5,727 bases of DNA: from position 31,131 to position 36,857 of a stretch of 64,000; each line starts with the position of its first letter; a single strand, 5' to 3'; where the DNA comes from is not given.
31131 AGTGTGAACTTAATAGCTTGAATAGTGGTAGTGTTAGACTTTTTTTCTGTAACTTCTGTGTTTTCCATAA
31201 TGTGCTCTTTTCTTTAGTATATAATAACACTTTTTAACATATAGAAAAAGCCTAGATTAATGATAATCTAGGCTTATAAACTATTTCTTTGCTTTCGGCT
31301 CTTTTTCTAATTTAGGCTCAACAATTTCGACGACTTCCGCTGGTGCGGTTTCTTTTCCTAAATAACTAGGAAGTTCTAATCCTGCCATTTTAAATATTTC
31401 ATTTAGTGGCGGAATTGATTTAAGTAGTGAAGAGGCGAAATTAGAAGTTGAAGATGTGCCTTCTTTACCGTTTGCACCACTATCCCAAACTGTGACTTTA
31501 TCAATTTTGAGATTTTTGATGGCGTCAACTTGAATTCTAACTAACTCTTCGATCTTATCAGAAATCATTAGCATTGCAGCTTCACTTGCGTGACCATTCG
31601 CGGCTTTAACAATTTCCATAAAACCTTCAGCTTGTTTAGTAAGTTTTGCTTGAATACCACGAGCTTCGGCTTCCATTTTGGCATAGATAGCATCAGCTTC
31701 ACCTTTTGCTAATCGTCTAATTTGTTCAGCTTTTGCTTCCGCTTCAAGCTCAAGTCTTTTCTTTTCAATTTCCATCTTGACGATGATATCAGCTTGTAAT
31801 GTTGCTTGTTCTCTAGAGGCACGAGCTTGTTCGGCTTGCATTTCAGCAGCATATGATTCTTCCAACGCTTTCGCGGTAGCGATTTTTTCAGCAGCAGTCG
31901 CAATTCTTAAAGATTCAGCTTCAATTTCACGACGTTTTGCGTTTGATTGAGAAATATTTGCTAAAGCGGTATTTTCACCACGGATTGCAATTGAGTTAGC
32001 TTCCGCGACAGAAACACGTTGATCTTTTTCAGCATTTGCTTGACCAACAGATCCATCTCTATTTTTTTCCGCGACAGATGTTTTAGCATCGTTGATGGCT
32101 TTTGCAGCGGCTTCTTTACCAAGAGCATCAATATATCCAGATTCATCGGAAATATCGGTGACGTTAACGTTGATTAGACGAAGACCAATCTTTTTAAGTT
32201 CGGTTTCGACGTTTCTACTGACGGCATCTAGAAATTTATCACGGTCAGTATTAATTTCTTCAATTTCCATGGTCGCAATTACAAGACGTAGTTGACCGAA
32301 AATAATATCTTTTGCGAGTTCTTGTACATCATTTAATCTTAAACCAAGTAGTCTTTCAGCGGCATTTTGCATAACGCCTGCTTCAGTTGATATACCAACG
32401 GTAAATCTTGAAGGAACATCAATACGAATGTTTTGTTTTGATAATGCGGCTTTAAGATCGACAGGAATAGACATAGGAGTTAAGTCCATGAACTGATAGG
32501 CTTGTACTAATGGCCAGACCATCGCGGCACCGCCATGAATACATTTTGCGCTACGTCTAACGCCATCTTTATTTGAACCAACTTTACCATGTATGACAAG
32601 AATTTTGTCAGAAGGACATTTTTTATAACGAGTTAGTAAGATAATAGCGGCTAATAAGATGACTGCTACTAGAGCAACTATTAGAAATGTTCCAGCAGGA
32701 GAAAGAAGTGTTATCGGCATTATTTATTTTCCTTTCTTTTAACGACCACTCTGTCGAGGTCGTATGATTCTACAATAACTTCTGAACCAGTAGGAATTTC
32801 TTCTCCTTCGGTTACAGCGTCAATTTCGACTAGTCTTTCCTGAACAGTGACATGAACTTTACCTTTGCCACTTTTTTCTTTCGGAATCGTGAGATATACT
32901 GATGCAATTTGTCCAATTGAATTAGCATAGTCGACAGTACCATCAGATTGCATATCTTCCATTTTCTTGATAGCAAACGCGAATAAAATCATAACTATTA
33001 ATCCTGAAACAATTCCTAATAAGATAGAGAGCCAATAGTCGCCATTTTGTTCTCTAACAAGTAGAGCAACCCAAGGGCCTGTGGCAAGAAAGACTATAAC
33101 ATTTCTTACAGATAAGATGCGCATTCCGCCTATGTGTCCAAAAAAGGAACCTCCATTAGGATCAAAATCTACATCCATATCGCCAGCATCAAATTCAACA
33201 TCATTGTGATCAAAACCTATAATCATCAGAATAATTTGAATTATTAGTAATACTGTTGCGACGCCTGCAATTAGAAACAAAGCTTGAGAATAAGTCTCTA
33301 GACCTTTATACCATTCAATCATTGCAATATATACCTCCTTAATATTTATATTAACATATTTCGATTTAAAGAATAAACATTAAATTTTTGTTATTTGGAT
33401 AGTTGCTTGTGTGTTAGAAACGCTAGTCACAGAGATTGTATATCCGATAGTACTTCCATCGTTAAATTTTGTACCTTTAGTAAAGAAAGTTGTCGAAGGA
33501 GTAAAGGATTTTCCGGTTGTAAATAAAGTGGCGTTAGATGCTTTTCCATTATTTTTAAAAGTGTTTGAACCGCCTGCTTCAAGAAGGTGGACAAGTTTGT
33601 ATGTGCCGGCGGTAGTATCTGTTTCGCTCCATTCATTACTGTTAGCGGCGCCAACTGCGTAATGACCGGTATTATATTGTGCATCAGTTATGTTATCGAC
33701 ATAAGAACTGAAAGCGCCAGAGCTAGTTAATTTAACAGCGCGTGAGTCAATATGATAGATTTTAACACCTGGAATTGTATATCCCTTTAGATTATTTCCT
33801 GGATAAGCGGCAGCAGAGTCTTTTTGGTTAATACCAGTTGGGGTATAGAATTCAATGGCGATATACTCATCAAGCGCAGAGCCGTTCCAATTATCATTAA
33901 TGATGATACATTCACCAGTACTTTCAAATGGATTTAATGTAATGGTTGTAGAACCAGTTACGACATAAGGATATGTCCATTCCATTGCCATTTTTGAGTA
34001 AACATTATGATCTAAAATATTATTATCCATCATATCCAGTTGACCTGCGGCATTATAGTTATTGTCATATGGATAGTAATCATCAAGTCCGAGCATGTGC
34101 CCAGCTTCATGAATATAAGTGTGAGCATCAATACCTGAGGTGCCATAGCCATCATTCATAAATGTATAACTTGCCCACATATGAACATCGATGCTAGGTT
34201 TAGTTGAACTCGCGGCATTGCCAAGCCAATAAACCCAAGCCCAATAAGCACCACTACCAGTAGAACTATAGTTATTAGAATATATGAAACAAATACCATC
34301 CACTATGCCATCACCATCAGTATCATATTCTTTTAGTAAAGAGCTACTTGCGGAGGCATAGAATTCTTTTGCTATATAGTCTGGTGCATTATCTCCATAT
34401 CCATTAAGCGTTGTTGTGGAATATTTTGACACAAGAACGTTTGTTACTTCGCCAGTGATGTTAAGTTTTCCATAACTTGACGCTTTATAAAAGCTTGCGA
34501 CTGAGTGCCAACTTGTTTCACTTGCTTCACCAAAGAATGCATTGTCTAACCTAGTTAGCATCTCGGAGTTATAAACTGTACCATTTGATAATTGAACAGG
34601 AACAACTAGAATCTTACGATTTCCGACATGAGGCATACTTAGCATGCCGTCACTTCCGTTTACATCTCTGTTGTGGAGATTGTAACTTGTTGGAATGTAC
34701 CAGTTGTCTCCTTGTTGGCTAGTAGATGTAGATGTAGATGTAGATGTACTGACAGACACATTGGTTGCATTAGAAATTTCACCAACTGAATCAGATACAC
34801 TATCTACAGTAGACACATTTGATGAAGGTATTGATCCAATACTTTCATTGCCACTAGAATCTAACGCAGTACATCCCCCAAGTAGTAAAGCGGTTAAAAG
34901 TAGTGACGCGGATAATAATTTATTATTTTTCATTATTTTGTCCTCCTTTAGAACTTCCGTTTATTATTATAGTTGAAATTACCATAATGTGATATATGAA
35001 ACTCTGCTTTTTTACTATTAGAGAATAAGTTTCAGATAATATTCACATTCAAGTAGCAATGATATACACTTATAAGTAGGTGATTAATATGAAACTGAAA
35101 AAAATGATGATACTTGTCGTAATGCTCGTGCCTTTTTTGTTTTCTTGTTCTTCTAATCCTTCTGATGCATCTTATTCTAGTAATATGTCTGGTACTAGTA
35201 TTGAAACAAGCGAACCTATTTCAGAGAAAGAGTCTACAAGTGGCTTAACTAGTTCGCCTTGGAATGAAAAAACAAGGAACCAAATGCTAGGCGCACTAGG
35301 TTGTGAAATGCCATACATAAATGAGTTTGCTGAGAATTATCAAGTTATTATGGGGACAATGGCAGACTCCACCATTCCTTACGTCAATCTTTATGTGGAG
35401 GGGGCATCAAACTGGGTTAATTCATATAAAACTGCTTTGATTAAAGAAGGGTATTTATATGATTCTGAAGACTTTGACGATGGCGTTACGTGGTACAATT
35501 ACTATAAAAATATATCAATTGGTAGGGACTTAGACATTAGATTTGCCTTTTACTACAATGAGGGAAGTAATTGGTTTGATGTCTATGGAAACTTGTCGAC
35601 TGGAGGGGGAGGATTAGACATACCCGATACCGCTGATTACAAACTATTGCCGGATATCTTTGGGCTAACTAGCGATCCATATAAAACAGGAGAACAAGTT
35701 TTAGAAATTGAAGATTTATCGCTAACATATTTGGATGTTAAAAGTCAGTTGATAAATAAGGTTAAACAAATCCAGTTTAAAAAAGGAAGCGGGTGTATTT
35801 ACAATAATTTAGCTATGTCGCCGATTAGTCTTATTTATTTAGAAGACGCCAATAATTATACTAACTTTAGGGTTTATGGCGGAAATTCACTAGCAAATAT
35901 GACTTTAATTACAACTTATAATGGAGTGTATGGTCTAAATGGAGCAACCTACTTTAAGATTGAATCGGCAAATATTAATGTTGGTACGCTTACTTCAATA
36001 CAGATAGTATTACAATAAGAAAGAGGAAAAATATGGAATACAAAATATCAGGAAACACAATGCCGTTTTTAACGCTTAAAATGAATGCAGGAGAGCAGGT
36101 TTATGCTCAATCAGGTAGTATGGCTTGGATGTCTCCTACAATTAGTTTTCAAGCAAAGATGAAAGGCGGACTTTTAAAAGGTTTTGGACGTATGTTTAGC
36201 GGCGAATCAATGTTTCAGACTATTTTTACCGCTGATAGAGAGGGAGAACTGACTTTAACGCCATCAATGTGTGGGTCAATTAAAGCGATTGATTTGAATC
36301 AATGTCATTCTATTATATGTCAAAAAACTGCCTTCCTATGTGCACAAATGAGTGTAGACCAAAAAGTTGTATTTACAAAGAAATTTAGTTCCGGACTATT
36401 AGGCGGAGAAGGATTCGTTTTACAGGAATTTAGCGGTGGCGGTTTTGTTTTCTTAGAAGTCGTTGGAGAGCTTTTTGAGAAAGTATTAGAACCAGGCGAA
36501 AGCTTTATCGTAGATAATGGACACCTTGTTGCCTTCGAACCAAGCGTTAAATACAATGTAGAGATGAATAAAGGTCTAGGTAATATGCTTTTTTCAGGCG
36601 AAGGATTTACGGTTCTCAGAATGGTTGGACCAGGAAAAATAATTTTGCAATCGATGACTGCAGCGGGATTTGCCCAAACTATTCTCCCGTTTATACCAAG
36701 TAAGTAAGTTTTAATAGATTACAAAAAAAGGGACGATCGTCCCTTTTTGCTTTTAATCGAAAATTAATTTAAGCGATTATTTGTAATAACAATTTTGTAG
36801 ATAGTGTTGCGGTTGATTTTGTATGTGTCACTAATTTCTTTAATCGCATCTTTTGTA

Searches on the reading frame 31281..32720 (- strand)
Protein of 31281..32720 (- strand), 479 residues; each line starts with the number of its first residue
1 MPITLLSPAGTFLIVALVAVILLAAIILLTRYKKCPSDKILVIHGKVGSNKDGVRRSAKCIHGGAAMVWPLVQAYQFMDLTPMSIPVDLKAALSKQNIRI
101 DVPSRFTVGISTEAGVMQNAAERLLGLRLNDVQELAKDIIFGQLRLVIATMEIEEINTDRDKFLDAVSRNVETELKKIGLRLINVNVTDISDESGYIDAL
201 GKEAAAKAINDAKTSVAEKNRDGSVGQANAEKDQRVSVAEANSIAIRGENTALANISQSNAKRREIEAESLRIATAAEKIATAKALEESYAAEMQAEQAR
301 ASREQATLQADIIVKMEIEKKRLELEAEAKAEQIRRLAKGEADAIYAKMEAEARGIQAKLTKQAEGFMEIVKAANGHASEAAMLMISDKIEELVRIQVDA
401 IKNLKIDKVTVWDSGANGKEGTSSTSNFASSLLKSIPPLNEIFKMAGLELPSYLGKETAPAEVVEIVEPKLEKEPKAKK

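Call 24: search_protein_families(library=pfam, proteins=[window:31281-32720:-], max_evalue=0.00001)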
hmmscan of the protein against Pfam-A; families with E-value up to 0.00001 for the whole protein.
window:31281-32720:- (479 aa): 1 family
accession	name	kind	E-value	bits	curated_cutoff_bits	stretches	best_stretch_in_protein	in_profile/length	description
PF01145.31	Band_7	-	1.7e-24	87.3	23.6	1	55-220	19-175/176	SPFH domain / Band 7 family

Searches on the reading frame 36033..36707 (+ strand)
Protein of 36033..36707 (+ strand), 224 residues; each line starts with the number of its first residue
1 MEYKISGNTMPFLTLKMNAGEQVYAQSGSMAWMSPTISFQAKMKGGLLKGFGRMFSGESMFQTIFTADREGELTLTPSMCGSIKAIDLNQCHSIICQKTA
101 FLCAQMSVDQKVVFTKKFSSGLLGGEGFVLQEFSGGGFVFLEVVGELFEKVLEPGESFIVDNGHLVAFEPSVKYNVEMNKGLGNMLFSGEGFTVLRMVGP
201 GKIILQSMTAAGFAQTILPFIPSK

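Call 25: search_protein_families(library=pfam, proteins=[window:36033-36707:+], max_evalue=0.00001)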
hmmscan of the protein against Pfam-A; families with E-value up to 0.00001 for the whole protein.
window:36033-36707:+ (224 aa): 1 family
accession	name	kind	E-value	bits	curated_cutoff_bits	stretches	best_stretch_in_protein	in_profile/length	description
PF01987.23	AIM24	-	7e-67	225.5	25.7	1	3-208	1-205/205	Mitochondrial biogenesis AIM24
